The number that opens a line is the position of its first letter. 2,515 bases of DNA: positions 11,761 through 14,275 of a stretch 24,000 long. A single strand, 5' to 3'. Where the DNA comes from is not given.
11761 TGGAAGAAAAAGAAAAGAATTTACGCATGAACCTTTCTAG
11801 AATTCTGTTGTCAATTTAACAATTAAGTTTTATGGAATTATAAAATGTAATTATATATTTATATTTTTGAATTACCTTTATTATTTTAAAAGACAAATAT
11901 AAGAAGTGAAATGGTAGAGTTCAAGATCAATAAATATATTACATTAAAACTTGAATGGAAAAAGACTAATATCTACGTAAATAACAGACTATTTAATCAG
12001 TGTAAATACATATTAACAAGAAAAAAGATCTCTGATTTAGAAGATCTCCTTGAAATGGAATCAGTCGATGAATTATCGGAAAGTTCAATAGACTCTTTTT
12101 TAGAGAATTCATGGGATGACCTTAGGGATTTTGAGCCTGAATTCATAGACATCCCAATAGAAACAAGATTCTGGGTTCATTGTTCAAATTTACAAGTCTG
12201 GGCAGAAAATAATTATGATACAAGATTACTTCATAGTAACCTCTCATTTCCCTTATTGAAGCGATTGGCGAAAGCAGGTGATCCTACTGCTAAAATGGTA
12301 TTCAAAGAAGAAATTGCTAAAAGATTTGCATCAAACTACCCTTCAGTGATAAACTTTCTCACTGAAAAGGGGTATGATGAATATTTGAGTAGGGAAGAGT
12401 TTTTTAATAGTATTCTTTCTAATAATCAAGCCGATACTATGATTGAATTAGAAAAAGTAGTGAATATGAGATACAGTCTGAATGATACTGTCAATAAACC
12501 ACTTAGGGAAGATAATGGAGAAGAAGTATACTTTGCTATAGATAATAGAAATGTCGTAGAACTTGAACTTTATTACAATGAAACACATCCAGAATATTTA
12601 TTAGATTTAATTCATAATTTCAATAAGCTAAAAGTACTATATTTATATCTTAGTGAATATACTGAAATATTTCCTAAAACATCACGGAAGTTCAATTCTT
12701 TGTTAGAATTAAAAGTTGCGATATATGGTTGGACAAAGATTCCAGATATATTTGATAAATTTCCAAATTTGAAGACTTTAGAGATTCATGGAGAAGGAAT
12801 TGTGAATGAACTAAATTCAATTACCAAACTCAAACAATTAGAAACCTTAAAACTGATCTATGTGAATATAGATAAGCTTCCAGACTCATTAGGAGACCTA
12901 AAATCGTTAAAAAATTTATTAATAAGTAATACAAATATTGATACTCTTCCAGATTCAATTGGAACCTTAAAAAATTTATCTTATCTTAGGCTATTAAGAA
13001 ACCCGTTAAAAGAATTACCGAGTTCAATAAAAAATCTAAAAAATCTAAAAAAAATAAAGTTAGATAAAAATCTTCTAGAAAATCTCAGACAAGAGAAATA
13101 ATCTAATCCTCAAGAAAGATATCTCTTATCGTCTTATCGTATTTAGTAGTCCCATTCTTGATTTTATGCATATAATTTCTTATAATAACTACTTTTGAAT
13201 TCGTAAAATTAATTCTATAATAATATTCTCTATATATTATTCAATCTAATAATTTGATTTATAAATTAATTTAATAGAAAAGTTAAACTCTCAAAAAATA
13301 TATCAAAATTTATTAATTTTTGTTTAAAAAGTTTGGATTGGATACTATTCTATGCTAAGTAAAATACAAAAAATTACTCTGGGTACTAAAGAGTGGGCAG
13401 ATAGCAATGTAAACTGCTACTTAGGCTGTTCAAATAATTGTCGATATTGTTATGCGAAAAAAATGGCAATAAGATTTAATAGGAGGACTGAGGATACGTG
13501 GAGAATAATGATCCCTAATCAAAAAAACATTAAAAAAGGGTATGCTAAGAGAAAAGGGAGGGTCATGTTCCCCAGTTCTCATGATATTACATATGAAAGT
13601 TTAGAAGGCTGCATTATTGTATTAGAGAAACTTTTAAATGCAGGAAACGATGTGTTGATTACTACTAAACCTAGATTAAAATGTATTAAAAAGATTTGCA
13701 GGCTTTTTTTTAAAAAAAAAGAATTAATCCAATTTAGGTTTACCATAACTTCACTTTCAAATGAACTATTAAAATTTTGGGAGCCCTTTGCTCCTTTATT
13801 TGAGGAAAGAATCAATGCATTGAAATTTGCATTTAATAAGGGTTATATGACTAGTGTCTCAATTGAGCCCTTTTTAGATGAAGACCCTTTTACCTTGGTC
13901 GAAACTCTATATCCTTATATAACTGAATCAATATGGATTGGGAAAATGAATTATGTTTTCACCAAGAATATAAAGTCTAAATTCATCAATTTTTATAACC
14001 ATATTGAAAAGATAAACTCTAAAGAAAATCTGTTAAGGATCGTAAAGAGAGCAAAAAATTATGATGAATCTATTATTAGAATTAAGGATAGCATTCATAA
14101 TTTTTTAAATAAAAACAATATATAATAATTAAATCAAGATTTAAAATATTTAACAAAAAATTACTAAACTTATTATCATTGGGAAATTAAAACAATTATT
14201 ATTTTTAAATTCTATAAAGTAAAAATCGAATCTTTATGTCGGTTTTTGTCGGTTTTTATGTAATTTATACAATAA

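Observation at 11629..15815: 4.1-kb cassette bounded by 78-bp direct repeats splits the vps4 / ESCRT-III gene pair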

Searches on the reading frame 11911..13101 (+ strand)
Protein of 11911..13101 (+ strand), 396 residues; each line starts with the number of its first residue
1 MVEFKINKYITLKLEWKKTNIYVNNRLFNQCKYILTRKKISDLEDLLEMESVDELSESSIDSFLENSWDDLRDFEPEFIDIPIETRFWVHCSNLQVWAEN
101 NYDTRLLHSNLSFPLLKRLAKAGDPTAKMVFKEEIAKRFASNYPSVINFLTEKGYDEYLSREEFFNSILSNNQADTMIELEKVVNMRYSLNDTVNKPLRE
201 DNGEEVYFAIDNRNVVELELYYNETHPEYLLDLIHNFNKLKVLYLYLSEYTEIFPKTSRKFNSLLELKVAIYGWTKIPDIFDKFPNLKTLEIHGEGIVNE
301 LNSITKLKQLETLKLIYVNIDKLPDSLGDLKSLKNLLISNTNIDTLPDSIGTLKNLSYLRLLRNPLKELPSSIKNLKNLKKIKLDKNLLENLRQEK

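Call 7: search_protein_families(library=pfam, proteins=[window:11911-13101:+], max_evalue=0.01)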
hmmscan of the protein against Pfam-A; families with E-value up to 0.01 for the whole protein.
window:11911-13101:+ (396 aa): 6 families
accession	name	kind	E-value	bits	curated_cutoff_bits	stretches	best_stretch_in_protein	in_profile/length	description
PF23598.1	LRR_14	-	4.3e-16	59.1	40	2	283-385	20-122/353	Leucine-rich repeat region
PF13855.12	LRR_8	-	2e-06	27.9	27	1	309-366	2-61/61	Leucine rich repeat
PF25019.1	LRR_R13L1-DRL21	-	4e-06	27.2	27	1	262-315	69-124/127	R13L1/DRL21 LRRs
PF12799.13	LRR_4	-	0.00072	20.2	27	0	331-369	1-39/44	Leucine Rich repeats (2 copies)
PF23286.1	LRR_13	-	0.00094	19.4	30.1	1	309-384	4-81/210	Disease resistance protein RPS4B-like, leucine-rich repeats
PF24758.1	LRR_At5g56370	-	0.0055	16.8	27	0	213-269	11-68/227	FBD-associated F-box protein At5g56370, LRR repeats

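Call 8: search_protein_families(library=ncbifam, proteins=[window:11911-13101:+], max_evalue=0.01)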
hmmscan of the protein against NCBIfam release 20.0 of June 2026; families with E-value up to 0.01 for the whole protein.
window:11911-13101:+ (396 aa): 4 families
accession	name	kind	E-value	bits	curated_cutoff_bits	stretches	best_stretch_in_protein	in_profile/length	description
NF041351.1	XopL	equivalog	1.1e-17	64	500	2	333-384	76-127/497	type III secretion system leucine-rich repeat domain-containing effector XopL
NF041400.1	XopAE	equivalog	5.1e-17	62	600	1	272-387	6-123/478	type III secretion system effector XopAE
NF041381.1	XopAC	subfamily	1.5e-12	47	450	1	272-388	76-194/451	XopAC/AvrAC family type III secretion system effector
NF047464.1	FibnectbindLIC11051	equivalog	5.3e-12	45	1000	1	253-388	525-661/685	LIC_11051 family fibronectin-binding protein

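Call 36: search_protein_families(library=padloc, proteins=[window:11911-13101:+], max_evalue=1)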
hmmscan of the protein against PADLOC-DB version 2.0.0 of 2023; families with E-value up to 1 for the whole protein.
window:11911-13101:+ (396 aa): 1 family
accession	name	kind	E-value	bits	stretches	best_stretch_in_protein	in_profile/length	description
PDLC03958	SngA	-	0.025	12.2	1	64-395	161-412/528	-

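Call 37: search_protein_families(library=phrogs, proteins=[window:11911-13101:+], max_evalue=1)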
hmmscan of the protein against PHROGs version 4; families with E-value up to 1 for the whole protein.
window:11911-13101:+ (396 aa): 2 families
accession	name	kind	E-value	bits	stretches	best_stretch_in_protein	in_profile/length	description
phrog_6688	-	unknown function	1.4e-20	74.5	1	217-395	400-575/681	-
phrog_21719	-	unknown function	0.1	12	1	263-389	108-223/554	-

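Call 44: find_encoding_contigs(protein=window:11911-13101:+, flank=10000, max_places=10)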
Protein window:11911-13101:+ (396 aa): 1 contig read that carries it; 1 place shown.
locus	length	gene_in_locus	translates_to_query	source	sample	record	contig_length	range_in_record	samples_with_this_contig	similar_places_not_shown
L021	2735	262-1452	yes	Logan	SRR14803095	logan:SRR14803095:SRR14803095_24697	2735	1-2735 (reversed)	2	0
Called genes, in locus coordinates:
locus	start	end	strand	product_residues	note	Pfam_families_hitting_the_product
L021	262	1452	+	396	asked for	PF25019:LRR_R13L1-DRL21 (faint), PF13855:LRR_8 (faint), PF23598:LRR_14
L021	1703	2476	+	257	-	PF04055:Radical_SAM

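Call 72: find_related_loci(query=window:11911-13101:+, collection=viral_contigs, flank=6000)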
Query window:11911-13101:+ (396 aa) in viral_contigs; peptide patterns used: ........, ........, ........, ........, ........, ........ (x = any residue, [..] = any of these).
29 stretches matched a pattern, but none encodes a relative of the query by tblastn (E <= 1e-3).

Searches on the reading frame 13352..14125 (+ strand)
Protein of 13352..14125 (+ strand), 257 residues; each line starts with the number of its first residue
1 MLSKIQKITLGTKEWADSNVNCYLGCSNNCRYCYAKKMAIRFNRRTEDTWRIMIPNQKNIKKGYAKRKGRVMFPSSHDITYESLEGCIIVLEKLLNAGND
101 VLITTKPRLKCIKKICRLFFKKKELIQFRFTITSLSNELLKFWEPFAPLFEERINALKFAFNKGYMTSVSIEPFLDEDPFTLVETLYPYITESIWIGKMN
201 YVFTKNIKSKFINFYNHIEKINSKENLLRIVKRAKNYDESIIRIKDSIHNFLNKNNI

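Call 7: search_protein_families(library=pfam, proteins=[window:13352-14125:+], max_evalue=0.01)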
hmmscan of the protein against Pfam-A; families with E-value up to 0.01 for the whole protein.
window:13352-14125:+ (257 aa): 2 families
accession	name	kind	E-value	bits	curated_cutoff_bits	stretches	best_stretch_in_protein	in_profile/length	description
PF04055.27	Radical_SAM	-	1.2e-07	32.5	29.5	1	21-167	2-143/166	Radical SAM superfamily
PF07505.17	DUF5131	-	1.2e-05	25.3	28.9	1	14-76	5-77/243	Protein of unknown function (DUF5131)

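Call 8: search_protein_families(library=ncbifam, proteins=[window:13352-14125:+], max_evalue=0.01)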
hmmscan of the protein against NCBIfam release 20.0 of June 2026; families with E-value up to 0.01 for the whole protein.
window:13352-14125:+ (257 aa): 3 families
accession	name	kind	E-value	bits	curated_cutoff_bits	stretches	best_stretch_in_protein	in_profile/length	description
TIGR04470.1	rSAM_mob_pairB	equivalog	1.2e-11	44.5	410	1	19-201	21-203/285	radical SAM mobile pair protein B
NF033668.1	rSAM_PA0069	hypoth_equivalog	2.9e-08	33.1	360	1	90-174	141-225/348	PA0069 family radical SAM protein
NF038135.1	rSAM_Rv2578c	equivalog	0.00014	21.1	430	0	18-37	62-82/317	Rv2578c family radical SAM protein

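Call 35: search_protein_families(library=ncbifam, proteins=[window:13352-14125:+], max_evalue=10)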
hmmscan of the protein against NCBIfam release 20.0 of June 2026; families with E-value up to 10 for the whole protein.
window:13352-14125:+ (257 aa): 5 families
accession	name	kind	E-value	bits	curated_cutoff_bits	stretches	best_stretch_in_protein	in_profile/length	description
TIGR04470.1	rSAM_mob_pairB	equivalog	1.2e-11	44.5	410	1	19-201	21-203/285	radical SAM mobile pair protein B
NF033668.1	rSAM_PA0069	hypoth_equivalog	2.9e-08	33.1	360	2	90-174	141-225/348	PA0069 family radical SAM protein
NF038135.1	rSAM_Rv2578c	equivalog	0.00014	21.1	430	1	18-37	62-82/317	Rv2578c family radical SAM protein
NF038136.1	rSAM_Rv_intein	exception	0.026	13.4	700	1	19-41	62-84/574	intein-containing Rv2578c family radical SAM protein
TIGR04471.1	rSAM_mob_pairA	equivalog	0.035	13.6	355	1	18-43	8-33/220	radical SAM mobile pair protein A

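Call 36: search_protein_families(library=padloc, proteins=[window:13352-14125:+], max_evalue=1)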
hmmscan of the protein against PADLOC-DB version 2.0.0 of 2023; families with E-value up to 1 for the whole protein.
window:13352-14125:+ (257 aa): 2 families
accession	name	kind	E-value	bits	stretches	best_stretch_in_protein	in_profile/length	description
PDLC04639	PDC-M41B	-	1.4e-06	25.8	1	13-76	6-75/241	-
PDLC04569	PDC-M30B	-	4.7e-06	24.3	1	13-81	6-81/241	-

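Call 37: search_protein_families(library=phrogs, proteins=[window:13352-14125:+], max_evalue=1)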
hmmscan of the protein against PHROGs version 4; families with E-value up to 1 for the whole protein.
window:13352-14125:+ (257 aa): 2 families
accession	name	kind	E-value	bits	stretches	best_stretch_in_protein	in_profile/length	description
phrog_13321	-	unknown function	3e-18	67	1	8-175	34-205/307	-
phrog_2045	-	unknown function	8.9e-08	32.9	1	14-58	8-57/299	-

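Call 45: find_encoding_contigs(protein=window:13352-14125:+, flank=10000, max_places=10)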
Protein window:13352-14125:+ (257 aa): 2 contigs read that carry it; 2 places shown.
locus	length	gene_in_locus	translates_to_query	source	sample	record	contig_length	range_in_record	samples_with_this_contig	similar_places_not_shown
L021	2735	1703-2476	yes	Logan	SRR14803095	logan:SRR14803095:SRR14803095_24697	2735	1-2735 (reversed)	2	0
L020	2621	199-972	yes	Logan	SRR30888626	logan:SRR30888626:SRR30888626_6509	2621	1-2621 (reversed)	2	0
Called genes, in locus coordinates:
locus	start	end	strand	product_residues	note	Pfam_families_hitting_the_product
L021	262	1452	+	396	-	PF25019:LRR_R13L1-DRL21 (faint), PF13855:LRR_8 (faint), PF23598:LRR_14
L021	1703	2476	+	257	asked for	PF04055:Radical_SAM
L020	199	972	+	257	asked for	PF04055:Radical_SAM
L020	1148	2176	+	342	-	-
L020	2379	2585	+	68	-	-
